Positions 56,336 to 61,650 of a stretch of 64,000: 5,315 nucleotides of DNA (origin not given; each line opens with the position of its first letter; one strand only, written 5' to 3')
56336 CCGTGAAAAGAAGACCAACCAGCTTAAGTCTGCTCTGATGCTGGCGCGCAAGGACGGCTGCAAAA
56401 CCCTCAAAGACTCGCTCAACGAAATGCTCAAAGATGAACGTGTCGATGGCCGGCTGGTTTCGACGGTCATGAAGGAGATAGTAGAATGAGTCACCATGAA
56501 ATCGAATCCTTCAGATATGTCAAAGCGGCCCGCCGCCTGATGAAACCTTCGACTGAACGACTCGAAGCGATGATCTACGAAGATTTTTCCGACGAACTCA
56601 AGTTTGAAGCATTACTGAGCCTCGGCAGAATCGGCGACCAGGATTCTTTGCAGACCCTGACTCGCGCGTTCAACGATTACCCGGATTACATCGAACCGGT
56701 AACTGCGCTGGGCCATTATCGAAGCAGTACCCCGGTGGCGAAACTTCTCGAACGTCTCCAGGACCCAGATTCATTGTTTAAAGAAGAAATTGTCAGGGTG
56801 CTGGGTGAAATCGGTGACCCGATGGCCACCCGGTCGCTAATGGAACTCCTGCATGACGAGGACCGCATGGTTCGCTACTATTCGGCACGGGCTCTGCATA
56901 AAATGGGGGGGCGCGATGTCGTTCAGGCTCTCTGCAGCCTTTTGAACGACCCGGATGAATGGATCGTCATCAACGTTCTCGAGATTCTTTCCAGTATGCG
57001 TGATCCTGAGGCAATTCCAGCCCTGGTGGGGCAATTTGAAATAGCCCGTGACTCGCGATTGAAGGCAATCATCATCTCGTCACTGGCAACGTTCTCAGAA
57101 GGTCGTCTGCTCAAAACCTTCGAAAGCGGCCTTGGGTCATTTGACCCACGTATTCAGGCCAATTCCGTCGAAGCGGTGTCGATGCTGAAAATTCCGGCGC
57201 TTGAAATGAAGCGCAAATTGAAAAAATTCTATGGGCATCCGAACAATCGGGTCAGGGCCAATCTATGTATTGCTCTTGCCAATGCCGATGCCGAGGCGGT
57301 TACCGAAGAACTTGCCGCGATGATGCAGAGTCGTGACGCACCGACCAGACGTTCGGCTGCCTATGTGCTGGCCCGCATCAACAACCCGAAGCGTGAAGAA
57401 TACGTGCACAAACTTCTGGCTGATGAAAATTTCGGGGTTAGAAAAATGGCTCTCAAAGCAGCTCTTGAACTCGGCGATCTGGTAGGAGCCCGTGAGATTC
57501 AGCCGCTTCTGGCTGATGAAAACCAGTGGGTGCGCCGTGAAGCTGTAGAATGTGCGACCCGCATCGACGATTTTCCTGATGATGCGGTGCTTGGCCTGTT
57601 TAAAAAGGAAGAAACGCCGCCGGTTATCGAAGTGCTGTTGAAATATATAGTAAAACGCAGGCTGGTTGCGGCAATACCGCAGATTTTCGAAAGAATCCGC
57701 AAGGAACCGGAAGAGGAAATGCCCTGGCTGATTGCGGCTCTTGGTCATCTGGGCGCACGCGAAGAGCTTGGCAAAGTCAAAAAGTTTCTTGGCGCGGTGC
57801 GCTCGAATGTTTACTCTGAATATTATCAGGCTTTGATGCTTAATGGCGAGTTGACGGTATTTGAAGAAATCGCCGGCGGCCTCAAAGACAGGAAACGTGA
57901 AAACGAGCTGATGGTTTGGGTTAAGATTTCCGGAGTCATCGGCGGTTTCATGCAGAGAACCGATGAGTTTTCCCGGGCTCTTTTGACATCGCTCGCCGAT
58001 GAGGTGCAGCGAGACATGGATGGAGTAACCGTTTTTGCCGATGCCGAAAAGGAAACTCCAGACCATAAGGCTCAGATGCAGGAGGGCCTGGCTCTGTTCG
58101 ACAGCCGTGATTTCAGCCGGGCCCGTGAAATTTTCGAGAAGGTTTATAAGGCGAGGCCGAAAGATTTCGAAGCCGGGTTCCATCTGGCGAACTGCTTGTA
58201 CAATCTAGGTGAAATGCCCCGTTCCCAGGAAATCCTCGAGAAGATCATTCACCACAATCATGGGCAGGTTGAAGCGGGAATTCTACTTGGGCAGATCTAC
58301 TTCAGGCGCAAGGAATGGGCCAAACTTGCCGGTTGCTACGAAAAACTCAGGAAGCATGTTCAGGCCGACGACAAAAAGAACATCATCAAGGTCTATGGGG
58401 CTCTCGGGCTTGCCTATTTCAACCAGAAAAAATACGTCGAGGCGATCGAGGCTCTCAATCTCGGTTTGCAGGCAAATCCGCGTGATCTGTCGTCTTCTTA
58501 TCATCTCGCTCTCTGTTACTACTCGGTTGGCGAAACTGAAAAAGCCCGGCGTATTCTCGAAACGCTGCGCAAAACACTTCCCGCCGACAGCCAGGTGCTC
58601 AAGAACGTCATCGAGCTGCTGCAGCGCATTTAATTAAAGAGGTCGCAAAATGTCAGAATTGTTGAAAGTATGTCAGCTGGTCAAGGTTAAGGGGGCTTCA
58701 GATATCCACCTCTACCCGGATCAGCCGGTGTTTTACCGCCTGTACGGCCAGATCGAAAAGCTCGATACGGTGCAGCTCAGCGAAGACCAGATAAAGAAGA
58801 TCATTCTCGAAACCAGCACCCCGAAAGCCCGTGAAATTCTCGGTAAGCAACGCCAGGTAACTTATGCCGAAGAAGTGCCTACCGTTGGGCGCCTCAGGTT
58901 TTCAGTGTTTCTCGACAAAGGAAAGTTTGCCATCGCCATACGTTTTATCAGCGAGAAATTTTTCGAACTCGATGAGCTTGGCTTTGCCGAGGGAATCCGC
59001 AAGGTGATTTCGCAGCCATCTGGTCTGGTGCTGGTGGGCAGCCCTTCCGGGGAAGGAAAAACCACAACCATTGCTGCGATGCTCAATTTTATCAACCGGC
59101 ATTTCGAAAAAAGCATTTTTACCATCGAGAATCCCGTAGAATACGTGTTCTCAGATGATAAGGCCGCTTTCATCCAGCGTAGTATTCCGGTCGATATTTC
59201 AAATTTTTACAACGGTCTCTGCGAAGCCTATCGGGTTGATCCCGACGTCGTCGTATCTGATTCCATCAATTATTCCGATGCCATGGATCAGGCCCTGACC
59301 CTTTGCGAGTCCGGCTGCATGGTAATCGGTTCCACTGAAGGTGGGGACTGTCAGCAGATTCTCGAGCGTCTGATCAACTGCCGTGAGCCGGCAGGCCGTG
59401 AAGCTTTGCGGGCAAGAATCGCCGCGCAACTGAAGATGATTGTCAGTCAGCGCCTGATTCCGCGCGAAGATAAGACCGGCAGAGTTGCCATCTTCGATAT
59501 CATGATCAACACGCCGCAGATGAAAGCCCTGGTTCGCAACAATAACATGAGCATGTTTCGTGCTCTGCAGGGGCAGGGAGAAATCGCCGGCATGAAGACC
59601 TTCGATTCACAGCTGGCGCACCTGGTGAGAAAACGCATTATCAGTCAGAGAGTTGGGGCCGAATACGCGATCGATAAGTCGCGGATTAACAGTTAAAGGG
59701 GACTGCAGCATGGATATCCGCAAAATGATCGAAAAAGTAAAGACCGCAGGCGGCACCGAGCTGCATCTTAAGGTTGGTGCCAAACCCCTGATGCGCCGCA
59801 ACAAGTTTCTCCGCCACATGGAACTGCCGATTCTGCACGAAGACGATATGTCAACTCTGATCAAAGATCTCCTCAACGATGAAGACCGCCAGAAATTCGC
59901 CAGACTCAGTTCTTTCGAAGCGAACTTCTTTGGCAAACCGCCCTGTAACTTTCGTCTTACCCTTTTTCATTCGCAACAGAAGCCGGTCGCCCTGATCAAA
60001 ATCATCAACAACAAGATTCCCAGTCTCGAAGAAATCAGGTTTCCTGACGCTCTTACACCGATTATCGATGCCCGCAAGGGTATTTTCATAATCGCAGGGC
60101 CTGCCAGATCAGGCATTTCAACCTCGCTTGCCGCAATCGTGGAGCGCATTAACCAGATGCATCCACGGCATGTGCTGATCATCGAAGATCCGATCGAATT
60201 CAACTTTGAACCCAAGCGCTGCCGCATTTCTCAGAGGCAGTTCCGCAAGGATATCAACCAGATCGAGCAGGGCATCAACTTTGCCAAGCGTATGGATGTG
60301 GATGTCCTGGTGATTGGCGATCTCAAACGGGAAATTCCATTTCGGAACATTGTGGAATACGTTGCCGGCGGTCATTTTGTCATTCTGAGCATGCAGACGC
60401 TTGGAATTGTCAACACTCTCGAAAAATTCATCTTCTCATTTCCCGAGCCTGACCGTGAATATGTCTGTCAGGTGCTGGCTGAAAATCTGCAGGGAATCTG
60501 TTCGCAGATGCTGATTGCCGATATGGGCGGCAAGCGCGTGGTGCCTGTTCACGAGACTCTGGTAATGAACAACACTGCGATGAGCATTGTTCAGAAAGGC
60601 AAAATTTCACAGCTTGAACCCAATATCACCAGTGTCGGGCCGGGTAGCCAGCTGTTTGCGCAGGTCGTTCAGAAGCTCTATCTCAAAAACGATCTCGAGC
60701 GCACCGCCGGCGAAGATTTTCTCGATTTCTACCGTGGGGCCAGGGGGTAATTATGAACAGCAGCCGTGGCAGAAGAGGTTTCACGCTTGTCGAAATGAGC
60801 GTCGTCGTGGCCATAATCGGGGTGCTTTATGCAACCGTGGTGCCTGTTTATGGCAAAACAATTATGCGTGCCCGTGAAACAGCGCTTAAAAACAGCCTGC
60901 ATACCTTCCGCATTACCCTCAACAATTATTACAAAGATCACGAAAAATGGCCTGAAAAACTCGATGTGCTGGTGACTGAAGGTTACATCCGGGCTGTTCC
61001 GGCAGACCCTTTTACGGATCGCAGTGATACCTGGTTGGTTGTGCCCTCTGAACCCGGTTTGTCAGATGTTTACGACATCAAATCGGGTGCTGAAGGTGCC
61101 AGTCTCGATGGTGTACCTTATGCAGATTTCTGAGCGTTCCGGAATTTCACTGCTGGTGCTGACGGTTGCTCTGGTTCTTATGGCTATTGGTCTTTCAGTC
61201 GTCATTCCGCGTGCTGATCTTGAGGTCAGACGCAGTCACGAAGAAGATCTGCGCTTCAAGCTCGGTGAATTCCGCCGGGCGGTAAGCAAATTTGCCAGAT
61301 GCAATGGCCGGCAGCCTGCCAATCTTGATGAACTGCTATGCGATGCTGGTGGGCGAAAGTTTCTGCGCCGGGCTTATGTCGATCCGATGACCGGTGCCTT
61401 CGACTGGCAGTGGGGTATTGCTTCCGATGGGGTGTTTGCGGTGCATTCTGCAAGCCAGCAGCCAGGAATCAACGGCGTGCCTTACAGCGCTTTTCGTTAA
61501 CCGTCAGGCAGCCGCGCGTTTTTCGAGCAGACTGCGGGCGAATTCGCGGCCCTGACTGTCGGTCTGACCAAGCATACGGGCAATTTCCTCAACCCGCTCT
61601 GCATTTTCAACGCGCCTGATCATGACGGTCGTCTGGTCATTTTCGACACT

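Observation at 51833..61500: Undescribed-looking module: duplicated [HEAT-TPR + two PilT-family ATPases] unit with the second ATPase pair catalytically degenerate, followed by GspG-like pseudopilins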

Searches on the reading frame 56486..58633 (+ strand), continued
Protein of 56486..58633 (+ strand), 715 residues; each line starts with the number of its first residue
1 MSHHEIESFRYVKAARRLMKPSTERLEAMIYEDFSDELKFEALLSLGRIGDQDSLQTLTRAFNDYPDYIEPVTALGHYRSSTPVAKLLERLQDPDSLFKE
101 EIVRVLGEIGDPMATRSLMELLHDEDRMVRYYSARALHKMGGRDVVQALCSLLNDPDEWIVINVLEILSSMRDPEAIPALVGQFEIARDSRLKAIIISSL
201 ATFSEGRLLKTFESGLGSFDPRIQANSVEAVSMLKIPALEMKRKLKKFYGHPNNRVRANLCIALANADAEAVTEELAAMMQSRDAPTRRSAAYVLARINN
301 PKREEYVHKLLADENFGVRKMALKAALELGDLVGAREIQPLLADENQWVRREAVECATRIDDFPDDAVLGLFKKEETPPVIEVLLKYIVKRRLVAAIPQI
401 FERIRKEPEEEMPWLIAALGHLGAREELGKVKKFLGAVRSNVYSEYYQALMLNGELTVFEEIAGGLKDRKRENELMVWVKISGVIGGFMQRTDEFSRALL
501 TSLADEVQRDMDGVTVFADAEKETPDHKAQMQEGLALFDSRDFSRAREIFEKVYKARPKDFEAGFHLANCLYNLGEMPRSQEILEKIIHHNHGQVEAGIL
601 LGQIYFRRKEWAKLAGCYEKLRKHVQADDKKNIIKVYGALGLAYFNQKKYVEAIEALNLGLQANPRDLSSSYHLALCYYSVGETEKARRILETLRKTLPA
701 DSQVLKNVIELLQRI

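Call 75: predict_structure(alignment_id=A5)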
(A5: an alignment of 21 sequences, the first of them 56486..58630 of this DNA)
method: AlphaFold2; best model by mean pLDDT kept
length: 715 residues; sequences in the alignment: 21
mean_pLDDT: 90.2   pTM: 0.64
mean pLDDT of the five models: 90.2, 90.0, 89.6, 88.5, 88.1
residues with pLDDT >= 90: 535; 70-90: 151; 50-70: 13; < 50: 16
segments of 3 or more residues with pLDDT < 50: 1-4, 513-524
pLDDT, mean of each block of 10 residues (from residue 1): 60 91 94 93 96 92 93 94 93 88 94 94 93 95 91 91 93 92 90 93 92 94 95 93 94 95 94 96 96 95 93 95 89 85 95 92 93 94 96 95 91 94 93 79 94 93 91 92 94 90 83 42 57 90 91 84 92 92 89 83 92 92 82 90 94 94 90 95 94 91 88 90
secondary structure, 60 per line:
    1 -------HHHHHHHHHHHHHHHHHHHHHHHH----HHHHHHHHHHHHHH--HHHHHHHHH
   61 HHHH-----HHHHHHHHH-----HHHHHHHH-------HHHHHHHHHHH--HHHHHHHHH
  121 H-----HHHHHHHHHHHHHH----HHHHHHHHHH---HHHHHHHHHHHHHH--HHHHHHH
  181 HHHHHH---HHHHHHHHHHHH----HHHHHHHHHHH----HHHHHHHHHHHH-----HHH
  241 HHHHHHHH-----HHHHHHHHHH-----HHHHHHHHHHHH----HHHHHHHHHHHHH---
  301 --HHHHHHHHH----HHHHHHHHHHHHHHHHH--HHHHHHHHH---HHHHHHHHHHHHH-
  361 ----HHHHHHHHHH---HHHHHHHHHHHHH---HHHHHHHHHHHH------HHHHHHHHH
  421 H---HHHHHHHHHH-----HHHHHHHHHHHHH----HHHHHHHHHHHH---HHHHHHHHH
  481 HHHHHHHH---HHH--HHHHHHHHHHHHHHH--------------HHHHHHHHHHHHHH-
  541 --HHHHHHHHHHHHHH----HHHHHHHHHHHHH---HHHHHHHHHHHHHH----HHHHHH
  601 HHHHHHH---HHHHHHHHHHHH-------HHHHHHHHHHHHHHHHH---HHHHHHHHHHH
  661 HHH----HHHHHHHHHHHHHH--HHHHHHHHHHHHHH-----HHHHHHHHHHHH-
elements in order (helices of 4 or more, strands of 3 or more residues): H8-31 H36-49 H52-64 H70-78 H84-91 H99-109 H112-121 H127-140 H145-154 H158-171 H174-186 H190-201 H206-216 H221-232 H238-248 H254-263 H269-280 H285-297 H303-311 H316-332 H335-343 H347-359 H365-374 H378-390 H394-405 H412-421 H425-434 H440-452 H457-468 H472-488 H497-511 H526-539 H543-556 H561-573 H577-590 H595-607 H611-622 H630-646 H650-663 H668-681 H684-697 H703-714

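Call 77: fold_search(model_id=the predicted structure, library=pdb)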
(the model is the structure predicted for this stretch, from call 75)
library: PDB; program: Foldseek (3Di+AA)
matches with E <= 10: 1718; with E <= 0.001: 349
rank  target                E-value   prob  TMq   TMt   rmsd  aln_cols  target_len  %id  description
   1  6fsq                  5.3e-09  1.00  0.25  0.42  15.8       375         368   24  Structure of A3_bGFPD, an artificial bi-domain protein based on two different alphaRep domains : A3 and a GFP binding do (released 2018-08-08)
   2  8rc4_d                4.0e-08  1.00  0.27  0.24  27.7       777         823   14  Structure of Integrator-PP2A complex (released 2024-02-07)
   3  4rv1_B                9.0e-08  1.00  0.19  0.28  16.5       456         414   20  Crystal Structure of Engineered Protein. Northeast Structural Genomics Consortium (NESG) Target OR497. (released 2014-12-10)
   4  7pks_d                1.0e-07  1.00  0.26  0.23  30.1       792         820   14  Structural basis of Integrator-mediated transcription regulation (released 2021-12-08)
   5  4rv1_C                1.9e-07  1.00  0.19  0.29  15.8       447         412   20  Crystal Structure of Engineered Protein. Northeast Structural Genomics Consortium (NESG) Target OR497. (released 2014-12-10)
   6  6bzx_A                2.0e-07  1.00  0.27  0.57   7.9       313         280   23  Structure of the artificial complex alpha-Rep/Octarellin V.1 crystallized by counter diffusion in a capillary (released 2019-01-09)
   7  4rv1_D                3.4e-07  1.00  0.19  0.26  17.4       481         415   18  Crystal Structure of Engineered Protein. Northeast Structural Genomics Consortium (NESG) Target OR497. (released 2014-12-10)
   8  4zv6_A                4.1e-07  1.00  0.27  0.58   8.0       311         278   23  Crystal structure of the artificial alpharep-7 octarellinV.1 complex (released 2016-05-25)
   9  8rbz_d                5.1e-07  1.00  0.25  0.22  30.4       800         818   13  Structure of Integrator-PP2A-SOSS-CTD post-termination complex (released 2024-02-07)
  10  4rv1_A                6.5e-07  1.00  0.19  0.29  16.2       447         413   20  Crystal Structure of Engineered Protein. Northeast Structural Genomics Consortium (NESG) Target OR497. (released 2014-12-10)
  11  3ea5_D                1.0e-06  1.00  0.30  0.27  18.3       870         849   11  Kap95p Binding Induces the Switch Loops of RanGDP to adopt the GTP-bound Conformation: Implications for Nuclear Import (released 2008-10-21)
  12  4xl5_C                2.6e-06  1.00  0.30  0.78   3.7       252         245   23  X-ray structure of bGFP-A / EGFP complex (released 2015-08-19)
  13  4rv1_F                2.7e-06  1.00  0.19  0.28  15.2       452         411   20  Crystal Structure of Engineered Protein. Northeast Structural Genomics Consortium (NESG) Target OR497. (released 2014-12-10)
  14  8qo9_B1               3.3e-06  1.00  0.33  0.29  18.6       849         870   13  Cryo-EM structure of a human spliceosomal B complex protomer (released 2024-01-24)
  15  6sb0_A                3.3e-06  1.00  0.23  0.09  36.2       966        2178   12  cryo-EM structure of mTORC1 bound to PRAS40-fused active RagA/C GTPases (released 2019-10-16)
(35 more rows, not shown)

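Call 94: search_protein_families(library=padloc, proteins=[window:56486-58633:+], max_evalue=0.001)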
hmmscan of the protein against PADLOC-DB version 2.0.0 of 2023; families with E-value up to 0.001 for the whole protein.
window:56486-58633:+ (715 aa): 5 families
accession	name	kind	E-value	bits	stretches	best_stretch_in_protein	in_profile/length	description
PDLC02919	HEAT-ARM_XIII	-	1.9e-11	40.1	2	86-200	1283-1396/1972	-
PDLC03925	OloA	-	4.6e-08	30.8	0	260-365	157-239/596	-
PDLC02973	WGR_XIII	-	2.1e-07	27.8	0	103-174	118-190/973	-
PDLC01150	HEAT_CxxC_PDDEXK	-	0.00036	17.9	0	105-155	15-69/288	HEAT_CxxC_PD-DEXK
PDLC04781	PDC-M71B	-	0.00087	16.1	0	639-697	354-412/515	-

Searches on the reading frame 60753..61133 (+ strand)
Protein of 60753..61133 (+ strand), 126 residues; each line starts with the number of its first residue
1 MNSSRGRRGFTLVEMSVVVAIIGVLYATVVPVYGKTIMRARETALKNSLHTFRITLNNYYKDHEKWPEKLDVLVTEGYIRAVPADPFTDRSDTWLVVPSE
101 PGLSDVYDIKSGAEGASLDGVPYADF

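Call 3: search_protein_families(library=pfam, proteins=[window:60753-61133:+], max_evalue=0.01)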
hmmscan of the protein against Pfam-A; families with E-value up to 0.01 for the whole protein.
window:60753-61133:+ (126 aa): 1 family
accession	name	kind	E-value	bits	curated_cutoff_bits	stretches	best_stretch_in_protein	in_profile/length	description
PF07963.17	N_methyl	-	1.1e-06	28.4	21.2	1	5-25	2-22/27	Prokaryotic N-terminal methylation motif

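Call 4: search_protein_families(library=ncbifam, proteins=[window:60753-61133:+], max_evalue=0.01)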
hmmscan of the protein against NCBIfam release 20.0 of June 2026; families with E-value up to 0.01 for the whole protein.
window:60753-61133:+ (126 aa): 7 families
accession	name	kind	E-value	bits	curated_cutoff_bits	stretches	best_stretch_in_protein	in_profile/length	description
TIGR01710.1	typeII_sec_gspG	equivalog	3.8e-11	43.2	88.85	1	8-84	1-92/134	type II secretion system major pseudopilin GspG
TIGR02532.1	IV_pilin_GFxxxE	domain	1.5e-07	30.9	16.3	1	7-25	1-19/24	prepilin-type N-terminal cleavage/methylation domain-containing protein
NF007862.0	PRK10574.1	equivalog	2.2e-07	31.1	138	1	7-57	4-54/145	prepilin peptidase-dependent pilin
NF041775.1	typeIV_PilA_Myxo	equivalog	2.9e-07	30.7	400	1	7-65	10-68/214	type IV pilin protein PilA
NF040999.1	pilin_ComGC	equivalog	6.1e-07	29.5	75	1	8-81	2-74/84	competence type IV pilus major pilin ComGC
TIGR01708.2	typeII_sec_gspH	equivalog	4.1e-06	26.9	80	1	8-53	2-44/169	type II secretion system minor pseudopilin GspH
TIGR02596.1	TIGR02596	subfamily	0.0012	19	70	1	10-38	1-29/196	Verru_Chthon cassette protein D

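Call 57: search_solved_structures(query=A3, max_evalue=1)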
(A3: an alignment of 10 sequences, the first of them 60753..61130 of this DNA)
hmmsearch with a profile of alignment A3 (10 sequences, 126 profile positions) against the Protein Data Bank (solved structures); distinct sequences matched with E-value up to 1: 40.
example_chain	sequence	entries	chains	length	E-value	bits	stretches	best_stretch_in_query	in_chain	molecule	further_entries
9egp_A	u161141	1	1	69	4.5e-13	52.4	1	3-68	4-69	Geopilin domain 1 protein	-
7tgg_A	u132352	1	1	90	7.4e-12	48.5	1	3-68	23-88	Geopilin domain 1 protein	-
2m7g_A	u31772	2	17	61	1.5e-09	41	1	10-68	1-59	Geopilin domain 1 protein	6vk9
5wda_A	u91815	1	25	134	5.3e-09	39.2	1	10-109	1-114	General secretion pathway protein G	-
2hi2_A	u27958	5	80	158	3.1e-08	36.8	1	10-70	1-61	Fimbrial protein | PilA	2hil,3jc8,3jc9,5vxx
1ay2_A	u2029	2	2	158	3.3e-08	36.7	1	10-70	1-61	TYPE 4 PILIN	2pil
5kua_A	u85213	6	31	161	9.7e-08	35.2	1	10-69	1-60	pilin | Neisseria meningitidis PilE variant SB-GATDH | Neisseria meningitidis PilE, SB-DATDH variant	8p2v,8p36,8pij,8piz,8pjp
8p3b_A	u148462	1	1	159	3.5e-07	33.4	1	10-69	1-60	Fimbrial protein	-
8tj2_C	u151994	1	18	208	3.7e-07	33.3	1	10-68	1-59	Type IV major pilin protein PilA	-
9laa_A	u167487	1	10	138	7.6e-07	32.3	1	3-47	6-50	Type IV pilin protein PilA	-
1oqw_A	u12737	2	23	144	2.9e-06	30.4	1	10-57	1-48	Fimbrial protein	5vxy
8tob_GA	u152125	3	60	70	3.1e-06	30.3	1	11-60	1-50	Fimbrial protein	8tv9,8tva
8tum_e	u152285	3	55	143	4.6e-06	29.7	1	10-56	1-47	Type IV major pilin protein PilA | Pilin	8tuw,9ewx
6xxd_A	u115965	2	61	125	1.4e-05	28.2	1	10-84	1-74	PilA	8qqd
3sok_A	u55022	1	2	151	2.5e-05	27.4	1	10-42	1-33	Fimbrial protein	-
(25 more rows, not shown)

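Call 94: search_protein_families(library=padloc, proteins=[window:60753-61133:+], max_evalue=0.001)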
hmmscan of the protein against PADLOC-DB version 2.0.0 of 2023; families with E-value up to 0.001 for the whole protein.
window:60753-61133:+ (126 aa): 0 families

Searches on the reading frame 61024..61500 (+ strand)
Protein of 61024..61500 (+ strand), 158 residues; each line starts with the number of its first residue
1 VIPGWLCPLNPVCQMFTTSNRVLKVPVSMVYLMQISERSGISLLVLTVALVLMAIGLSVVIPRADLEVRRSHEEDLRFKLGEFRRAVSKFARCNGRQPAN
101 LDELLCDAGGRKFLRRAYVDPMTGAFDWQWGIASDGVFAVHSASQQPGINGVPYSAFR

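Call 3: search_protein_families(library=pfam, proteins=[window:61024-61500:+], max_evalue=0.01)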
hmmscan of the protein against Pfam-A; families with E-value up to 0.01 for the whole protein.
window:61024-61500:+ (158 aa): 0 families

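Call 4: search_protein_families(library=ncbifam, proteins=[window:61024-61500:+], max_evalue=0.01)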
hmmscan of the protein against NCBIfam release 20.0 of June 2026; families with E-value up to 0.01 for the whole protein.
window:61024-61500:+ (158 aa): 0 families

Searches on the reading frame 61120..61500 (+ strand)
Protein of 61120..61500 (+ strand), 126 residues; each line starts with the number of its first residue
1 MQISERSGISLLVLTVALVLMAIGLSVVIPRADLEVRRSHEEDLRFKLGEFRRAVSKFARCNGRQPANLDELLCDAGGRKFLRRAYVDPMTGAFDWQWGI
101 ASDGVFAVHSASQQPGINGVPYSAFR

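Call 58: search_solved_structures(query=A4, max_evalue=10)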
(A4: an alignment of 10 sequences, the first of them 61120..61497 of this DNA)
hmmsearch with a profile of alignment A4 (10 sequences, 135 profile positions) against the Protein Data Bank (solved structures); distinct sequences matched with E-value up to 10: 31.
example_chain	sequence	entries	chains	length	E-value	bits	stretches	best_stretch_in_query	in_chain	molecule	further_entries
9vkp_b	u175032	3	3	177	0.012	18.4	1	15-74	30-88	ATP synthase subunit b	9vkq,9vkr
9egp_A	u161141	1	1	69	0.018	17.8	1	11-76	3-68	Geopilin domain 1 protein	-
7tgg_A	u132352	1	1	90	0.021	17.6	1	9-44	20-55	Geopilin domain 1 protein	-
7obi_A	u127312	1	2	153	0.024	17.4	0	59-83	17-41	CTPR-rv4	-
6vfj_B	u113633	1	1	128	0.095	15.5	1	53-80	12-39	I53_dn5B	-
8j0s_b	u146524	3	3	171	0.095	15.5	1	15-80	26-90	ATP synthase subunit b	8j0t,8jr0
6vfh_A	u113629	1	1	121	0.096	15.4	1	53-81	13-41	T33_dn10A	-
3nhe_A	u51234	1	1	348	0.13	15.1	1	47-95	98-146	Ubiquitin carboxyl-terminal hydrolase 2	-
5xve_A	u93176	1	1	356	0.13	15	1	47-95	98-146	Ubiquitin carboxyl-terminal hydrolase 2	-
5xu8_A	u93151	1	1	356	0.13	15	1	47-95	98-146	Ubiquitin carboxyl-terminal hydrolase 2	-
2hd5_A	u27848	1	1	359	0.13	15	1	47-95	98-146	Ubiquitin carboxyl-terminal hydrolase 2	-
3v6c_A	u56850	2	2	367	0.14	14.9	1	47-95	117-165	Ubiquitin carboxyl-terminal hydrolase 2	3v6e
6dgf_A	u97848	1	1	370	0.14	14.9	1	47-95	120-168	Ubiquitin carboxyl-terminal hydrolase 2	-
2ibi_A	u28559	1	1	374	0.14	14.9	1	47-95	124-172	Ubiquitin carboxyl-terminal hydrolase 2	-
2hi2_A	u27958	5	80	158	0.16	14.7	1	20-78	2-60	Fimbrial protein | PilA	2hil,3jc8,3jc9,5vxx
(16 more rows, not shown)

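Call 94: search_protein_families(library=padloc, proteins=[window:61120-61500:+], max_evalue=0.001)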
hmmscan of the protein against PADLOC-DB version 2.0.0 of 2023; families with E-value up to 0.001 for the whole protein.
window:61120-61500:+ (126 aa): 0 families
